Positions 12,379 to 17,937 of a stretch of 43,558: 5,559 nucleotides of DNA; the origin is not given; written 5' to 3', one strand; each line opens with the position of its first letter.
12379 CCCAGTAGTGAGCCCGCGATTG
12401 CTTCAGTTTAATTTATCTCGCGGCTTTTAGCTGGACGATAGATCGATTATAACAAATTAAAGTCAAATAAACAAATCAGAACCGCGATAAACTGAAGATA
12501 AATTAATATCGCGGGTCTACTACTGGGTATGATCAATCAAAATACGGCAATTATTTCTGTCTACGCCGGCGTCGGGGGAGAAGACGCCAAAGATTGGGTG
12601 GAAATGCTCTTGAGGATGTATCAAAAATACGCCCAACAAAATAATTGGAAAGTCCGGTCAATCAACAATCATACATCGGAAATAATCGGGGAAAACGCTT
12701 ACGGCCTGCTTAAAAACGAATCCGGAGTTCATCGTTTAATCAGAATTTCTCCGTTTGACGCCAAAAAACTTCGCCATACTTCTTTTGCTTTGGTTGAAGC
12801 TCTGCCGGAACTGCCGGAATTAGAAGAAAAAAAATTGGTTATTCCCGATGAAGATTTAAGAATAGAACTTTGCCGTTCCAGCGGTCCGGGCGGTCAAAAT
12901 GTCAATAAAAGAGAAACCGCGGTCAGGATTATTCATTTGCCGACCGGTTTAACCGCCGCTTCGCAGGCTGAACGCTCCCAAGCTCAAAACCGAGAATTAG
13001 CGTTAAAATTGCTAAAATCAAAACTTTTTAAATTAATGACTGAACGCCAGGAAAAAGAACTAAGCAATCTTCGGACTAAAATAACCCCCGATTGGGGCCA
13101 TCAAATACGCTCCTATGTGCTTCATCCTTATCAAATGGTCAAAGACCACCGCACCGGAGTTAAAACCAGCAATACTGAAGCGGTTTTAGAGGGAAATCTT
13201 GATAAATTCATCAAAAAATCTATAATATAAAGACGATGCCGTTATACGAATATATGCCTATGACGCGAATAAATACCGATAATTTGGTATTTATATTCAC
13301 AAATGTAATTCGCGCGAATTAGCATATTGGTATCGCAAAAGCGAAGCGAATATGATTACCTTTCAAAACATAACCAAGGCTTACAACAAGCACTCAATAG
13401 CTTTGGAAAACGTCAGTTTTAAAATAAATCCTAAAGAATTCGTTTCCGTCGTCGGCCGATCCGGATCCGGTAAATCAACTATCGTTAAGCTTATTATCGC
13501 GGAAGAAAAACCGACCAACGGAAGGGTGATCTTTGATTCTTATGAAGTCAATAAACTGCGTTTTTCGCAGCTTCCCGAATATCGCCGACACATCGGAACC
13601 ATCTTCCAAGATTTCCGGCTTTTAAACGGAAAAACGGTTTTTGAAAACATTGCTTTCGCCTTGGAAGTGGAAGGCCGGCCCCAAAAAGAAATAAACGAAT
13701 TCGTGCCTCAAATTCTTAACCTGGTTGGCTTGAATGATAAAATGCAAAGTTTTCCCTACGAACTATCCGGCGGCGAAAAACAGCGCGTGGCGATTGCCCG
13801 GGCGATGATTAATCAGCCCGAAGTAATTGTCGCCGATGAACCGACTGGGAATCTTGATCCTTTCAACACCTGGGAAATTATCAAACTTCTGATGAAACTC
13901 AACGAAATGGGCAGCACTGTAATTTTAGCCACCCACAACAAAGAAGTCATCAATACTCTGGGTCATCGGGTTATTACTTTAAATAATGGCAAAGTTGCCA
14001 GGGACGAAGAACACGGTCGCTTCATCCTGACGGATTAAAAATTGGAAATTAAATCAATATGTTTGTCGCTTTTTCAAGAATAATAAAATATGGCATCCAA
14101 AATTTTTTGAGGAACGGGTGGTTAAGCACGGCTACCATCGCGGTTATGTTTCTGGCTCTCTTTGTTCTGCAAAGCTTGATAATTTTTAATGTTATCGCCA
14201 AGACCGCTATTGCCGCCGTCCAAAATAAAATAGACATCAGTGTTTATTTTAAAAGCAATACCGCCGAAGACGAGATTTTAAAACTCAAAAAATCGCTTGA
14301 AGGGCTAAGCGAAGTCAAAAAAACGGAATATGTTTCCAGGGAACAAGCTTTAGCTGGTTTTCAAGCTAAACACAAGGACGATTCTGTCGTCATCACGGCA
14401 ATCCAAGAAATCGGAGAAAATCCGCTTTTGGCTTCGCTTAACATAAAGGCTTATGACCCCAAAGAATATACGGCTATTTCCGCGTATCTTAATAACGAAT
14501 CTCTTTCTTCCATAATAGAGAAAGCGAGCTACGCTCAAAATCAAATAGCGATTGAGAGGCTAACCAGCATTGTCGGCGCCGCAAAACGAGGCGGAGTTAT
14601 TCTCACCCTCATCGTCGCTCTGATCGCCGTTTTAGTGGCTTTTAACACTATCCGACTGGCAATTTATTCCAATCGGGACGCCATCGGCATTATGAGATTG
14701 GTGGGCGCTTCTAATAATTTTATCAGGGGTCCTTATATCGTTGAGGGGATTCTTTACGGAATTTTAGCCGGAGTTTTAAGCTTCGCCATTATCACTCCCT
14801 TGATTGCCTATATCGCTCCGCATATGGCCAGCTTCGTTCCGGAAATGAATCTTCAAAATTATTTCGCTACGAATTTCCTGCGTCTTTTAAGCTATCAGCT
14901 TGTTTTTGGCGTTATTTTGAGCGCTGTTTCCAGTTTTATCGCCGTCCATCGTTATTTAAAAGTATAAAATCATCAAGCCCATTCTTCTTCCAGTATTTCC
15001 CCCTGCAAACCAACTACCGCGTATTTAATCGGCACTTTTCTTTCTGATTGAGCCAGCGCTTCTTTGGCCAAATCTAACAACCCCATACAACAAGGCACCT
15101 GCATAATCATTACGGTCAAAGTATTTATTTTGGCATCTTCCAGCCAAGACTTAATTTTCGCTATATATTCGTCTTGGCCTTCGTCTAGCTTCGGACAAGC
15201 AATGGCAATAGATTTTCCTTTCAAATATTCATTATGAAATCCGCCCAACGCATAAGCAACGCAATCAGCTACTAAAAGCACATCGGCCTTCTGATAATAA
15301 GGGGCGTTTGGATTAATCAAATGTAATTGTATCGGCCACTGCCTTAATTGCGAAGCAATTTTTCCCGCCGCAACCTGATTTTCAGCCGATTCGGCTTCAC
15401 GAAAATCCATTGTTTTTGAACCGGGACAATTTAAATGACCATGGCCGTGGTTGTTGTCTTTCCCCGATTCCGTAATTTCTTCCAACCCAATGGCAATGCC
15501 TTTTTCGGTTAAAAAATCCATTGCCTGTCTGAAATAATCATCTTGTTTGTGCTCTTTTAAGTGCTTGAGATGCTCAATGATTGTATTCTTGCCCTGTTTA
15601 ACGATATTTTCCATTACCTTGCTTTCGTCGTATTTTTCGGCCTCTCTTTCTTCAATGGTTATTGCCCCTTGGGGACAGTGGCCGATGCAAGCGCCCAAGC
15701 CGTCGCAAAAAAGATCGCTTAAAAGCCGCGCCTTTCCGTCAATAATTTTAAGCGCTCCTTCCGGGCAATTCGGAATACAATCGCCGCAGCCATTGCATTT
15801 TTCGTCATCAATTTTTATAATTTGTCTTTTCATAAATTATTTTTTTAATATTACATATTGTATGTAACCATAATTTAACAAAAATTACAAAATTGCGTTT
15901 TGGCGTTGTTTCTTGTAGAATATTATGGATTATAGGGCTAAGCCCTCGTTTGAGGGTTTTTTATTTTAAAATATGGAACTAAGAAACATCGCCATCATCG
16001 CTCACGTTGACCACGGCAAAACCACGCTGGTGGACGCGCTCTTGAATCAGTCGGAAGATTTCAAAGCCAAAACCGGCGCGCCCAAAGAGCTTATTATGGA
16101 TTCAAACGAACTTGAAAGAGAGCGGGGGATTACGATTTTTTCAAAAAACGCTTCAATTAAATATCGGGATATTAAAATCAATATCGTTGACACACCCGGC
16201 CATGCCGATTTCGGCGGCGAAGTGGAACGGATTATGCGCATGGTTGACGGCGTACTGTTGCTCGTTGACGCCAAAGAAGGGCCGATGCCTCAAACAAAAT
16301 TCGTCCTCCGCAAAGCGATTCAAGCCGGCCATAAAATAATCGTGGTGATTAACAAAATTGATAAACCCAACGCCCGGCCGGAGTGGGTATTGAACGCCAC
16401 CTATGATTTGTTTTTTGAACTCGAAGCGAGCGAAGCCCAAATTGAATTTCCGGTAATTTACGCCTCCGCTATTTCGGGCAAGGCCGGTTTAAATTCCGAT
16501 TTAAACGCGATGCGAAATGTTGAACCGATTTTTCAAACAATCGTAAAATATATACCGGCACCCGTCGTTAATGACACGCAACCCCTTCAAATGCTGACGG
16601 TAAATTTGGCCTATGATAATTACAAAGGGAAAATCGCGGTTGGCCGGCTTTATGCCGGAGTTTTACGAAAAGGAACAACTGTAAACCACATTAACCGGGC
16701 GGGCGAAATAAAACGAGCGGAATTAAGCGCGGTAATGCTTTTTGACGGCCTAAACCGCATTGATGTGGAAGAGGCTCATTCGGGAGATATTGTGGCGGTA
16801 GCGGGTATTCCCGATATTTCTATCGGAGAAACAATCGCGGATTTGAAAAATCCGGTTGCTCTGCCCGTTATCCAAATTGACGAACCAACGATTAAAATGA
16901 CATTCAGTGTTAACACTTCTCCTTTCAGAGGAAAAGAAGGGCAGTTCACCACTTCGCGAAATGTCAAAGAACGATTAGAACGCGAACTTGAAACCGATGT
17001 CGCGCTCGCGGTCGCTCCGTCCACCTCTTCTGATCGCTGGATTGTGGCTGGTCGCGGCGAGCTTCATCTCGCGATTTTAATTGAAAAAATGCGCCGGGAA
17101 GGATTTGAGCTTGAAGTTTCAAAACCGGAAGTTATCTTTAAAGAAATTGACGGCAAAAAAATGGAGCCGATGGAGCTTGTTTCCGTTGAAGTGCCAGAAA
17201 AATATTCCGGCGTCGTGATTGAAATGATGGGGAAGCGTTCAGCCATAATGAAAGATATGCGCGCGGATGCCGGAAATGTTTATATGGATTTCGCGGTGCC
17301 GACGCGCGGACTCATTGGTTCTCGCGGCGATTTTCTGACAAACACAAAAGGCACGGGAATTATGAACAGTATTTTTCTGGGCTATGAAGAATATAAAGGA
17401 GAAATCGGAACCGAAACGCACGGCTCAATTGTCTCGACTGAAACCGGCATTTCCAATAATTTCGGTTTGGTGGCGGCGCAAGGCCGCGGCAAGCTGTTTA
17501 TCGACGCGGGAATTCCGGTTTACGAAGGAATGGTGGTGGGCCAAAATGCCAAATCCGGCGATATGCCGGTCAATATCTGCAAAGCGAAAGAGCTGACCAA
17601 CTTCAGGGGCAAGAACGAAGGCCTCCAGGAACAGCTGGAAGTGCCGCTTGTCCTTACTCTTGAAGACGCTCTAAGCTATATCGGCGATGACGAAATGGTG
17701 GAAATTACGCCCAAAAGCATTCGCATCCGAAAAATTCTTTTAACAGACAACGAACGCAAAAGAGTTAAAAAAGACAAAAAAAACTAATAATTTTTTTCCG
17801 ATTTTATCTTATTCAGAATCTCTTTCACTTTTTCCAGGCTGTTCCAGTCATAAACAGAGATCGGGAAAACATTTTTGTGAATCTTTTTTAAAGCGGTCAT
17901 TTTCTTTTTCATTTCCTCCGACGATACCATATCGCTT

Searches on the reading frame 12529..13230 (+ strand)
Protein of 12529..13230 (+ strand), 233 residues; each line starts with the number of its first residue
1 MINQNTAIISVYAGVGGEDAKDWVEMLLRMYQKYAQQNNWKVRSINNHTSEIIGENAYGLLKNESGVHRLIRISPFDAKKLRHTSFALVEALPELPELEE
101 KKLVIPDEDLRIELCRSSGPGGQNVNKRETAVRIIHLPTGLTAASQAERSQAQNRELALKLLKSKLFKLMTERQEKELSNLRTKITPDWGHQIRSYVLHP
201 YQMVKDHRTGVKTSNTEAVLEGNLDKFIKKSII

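Call 23: search_protein_families(library=pfam, proteins=[window:12529-13230:+])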
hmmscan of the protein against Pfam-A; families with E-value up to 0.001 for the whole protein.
window:12529-13230:+ (233 aa): 2 families
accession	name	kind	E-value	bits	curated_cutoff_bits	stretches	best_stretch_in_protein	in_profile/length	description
PF00472.26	RF-1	-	3.5e-36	124.1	35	1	101-208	3-116/116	RF-1 domain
PF03462.23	PCRF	-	9.9e-30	104.2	24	1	4-89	99-194/194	PCRF domain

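Call 87: search_protein_families(library=ncbifam, proteins=[window:12529-13230:+], max_evalue=0.00001)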
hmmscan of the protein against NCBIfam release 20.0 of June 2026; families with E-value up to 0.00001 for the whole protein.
window:12529-13230:+ (233 aa): 5 families
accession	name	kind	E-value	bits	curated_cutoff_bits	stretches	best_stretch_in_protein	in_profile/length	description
TIGR00020.2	prfB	exception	7.2e-95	318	370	1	3-232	114-352/353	peptide chain release factor 2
NF001859.2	PRK00591.1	equivalog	6.3e-57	193.2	400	1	4-231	103-338/347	peptide chain release factor 1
TIGR00019.1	prfA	equivalog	3.4e-55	187.4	423.25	1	4-229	111-344/361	peptide chain release factor 1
TIGR03072.1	release_prfH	equivalog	7.5e-26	90.9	166.65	1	49-181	54-179/200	peptide chain release factor H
NF006718.0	PRK09256.1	equivalog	2.8e-13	49.7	100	1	101-135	8-42/140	alternative ribosome rescue aminoacyl-tRNA hydrolase ArfB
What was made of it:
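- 12529..13230 (+): RF2 homologue lacking domain 1. Matches the prfB model at positions 114-352 of 353 (call 87).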

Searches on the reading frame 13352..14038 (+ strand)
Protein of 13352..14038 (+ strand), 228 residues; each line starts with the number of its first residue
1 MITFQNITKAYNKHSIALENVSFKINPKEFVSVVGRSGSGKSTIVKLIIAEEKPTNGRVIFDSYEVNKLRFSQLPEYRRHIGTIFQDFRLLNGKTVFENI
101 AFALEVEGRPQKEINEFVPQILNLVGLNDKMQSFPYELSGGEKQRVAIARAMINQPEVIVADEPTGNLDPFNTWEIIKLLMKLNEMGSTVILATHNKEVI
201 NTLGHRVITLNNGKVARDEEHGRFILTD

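Call 23: search_protein_families(library=pfam, proteins=[window:13352-14038:+])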
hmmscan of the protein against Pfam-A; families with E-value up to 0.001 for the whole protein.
window:13352-14038:+ (228 aa): 7 families
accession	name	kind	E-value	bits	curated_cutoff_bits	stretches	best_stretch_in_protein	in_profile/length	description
PF00005.33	ABC_tran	-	1.4e-36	126.6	25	1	18-165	1-136/137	ABC transporter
PF13304.12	AAA_21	-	2.3e-07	31.6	27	0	136-200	236-303/304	AAA domain, putative AbiEii toxin, Type IV TA system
PF00931.28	NB-ARC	-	1.2e-06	28.4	23.5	1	26-205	17-146/248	NB-ARC domain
PF02463.25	SMC_N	-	3.2e-06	27.2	40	1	17-203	14-205/220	RecF/RecN/SMC N terminal domain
PF13401.12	AAA_22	-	0.00016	22.4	27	1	28-193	5-121/130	AAA domain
PF13555.12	AAA_29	-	0.00032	20.8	27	1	20-45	14-39/61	P-loop containing region of AAA domain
PF01935.23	DUF87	-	0.00035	21.2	23.2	0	20-61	11-58/220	Helicase HerA, central domain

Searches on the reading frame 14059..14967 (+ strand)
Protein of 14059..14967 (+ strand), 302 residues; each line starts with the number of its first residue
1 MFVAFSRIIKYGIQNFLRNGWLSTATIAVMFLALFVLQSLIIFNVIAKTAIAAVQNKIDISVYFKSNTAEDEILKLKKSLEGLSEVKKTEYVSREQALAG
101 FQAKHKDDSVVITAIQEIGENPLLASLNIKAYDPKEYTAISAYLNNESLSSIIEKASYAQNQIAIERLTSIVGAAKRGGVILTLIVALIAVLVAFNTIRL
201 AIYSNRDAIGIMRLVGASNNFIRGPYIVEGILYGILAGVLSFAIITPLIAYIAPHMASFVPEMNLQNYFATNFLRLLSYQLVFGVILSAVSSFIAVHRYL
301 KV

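Call 53: search_protein_families(library=pfam, proteins=[window:14059-14967:+])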
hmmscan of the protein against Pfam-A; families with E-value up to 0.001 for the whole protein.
window:14059-14967:+ (302 aa): 2 families
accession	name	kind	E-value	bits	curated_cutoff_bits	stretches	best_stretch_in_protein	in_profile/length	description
PF18075.7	FtsX_ECD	-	8e-16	58.9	23.5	1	59-145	2-88/96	FtsX extracellular domain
PF02687.27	FtsX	-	2.3e-12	47.5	25.5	1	181-301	2-117/120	FtsX-like permease C-terminal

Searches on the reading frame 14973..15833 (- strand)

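Call 53: search_protein_families(library=pfam, proteins=[window:14973-15833:-])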
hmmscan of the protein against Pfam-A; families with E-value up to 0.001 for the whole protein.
window:14973-15833:- (286 aa): 9 families
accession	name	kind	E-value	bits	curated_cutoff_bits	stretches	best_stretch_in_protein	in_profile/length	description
PF13237.11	Fer4_10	-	2.2e-09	37.5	25.5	1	6-54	2-53/53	4Fe-4S dicluster domain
PF12838.12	Fer4_7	-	9.5e-09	36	27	1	4-27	29-52/52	4Fe-4S dicluster domain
PF00037.32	Fer4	-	1.1e-08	34.9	21.1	1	6-29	1-24/24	4Fe-4S binding domain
PF12837.12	Fer4_6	-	8.3e-08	32.3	25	1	5-28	1-24/24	4Fe-4S binding domain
PF13187.11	Fer4_9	-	3.7e-07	30.5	27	1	12-58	1-52/52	4Fe-4S dicluster domain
PF13484.11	Fer4_16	-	1.1e-06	29.7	30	0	12-29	1-18/66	4Fe-4S double cluster binding domain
PF14697.11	Fer4_21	-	2.2e-05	24.9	35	1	7-59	2-58/59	4Fe-4S dicluster domain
PF25160.1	LdpA_Fe-S-bd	-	3e-05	24.1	27.6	1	8-29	23-44/49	LdpA Fe-S cluster-binding domain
PF12797.12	Fer4_2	-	0.0001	22.5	24.5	1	6-25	3-22/22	4Fe-4S binding domain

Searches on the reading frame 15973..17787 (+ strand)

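Call 54: search_protein_families(library=pfam, proteins=[window:15973-17787:+])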
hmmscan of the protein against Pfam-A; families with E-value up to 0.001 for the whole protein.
window:15973-17787:+ (604 aa): 8 families
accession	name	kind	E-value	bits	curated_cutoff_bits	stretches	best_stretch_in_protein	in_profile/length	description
PF00009.33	GTP_EFTU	-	4.4e-57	193.2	26.5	1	2-195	2-187/188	Elongation factor Tu GTP binding domain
PF21018.2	BipA_C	-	3.8e-37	126.9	23.8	1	484-590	2-108/110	TypA/BipA C-terminal domain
PF00679.30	EFG_C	-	1.4e-18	67.2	27.9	1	396-478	2-85/89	Elongation factor G C-terminus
PF03144.31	GTP_EFTU_D2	-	1.1e-11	45.4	30.3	1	219-289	1-73/73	Elongation factor Tu domain 2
PF22042.2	EF-G_D2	-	1.3e-10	41.7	27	1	208-289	5-82/84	Elongation factor G domain 2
PF01926.29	MMR_HSR1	-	3.2e-08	34.1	21.9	1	6-128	2-113/113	50S ribosome-binding GTPase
PF14492.12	EFG_III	-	1.3e-06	28.8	27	1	329-382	19-73/75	Elongation Factor G, domain III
PF00735.24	Septin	-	0.00075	19.3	26.2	0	6-80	7-75/280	Septin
